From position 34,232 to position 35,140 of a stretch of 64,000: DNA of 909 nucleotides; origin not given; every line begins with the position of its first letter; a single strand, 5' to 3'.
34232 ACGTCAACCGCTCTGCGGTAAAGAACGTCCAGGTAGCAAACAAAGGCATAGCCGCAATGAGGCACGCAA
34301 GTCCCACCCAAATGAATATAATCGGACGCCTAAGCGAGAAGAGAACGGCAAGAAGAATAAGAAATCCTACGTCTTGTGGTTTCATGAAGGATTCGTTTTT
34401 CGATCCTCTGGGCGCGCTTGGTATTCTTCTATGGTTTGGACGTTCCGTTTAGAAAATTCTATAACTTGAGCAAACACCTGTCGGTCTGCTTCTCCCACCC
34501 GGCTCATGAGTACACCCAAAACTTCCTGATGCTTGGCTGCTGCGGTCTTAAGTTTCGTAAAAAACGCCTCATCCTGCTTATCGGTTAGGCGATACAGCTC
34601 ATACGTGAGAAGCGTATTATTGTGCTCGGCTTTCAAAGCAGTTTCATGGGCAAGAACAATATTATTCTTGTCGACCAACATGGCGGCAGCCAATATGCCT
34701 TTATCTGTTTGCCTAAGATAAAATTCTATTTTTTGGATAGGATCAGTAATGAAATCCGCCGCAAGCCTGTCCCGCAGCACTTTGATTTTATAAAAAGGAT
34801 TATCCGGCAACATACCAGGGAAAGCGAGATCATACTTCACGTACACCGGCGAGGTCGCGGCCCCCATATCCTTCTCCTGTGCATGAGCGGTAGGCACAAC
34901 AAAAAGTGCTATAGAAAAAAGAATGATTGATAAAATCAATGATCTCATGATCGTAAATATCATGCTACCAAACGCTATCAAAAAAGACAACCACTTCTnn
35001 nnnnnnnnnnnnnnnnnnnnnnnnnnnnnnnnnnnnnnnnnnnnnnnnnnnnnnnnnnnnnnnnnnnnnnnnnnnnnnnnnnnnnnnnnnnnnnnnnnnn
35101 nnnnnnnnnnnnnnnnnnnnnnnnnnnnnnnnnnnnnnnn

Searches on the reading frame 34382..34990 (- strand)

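Call 51: search_protein_families(library=ncbifam, proteins=[window:34382-34990:-], max_evalue=0.001)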
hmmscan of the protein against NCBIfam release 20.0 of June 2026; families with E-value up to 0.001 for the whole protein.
window:34382-34990:- (202 aa): 0 families

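Call 83: search_protein_families(library=pfam, proteins=[window:34382-34990:-], max_evalue=0.01)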
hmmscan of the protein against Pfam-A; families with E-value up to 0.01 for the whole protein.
window:34382-34990:- (202 aa): 1 family
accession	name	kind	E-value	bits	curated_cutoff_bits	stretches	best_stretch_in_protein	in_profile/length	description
PF18915.5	DUF5667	-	6.8e-08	33.3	27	1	59-167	1-98/99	Domain of unknown function (DUF5667)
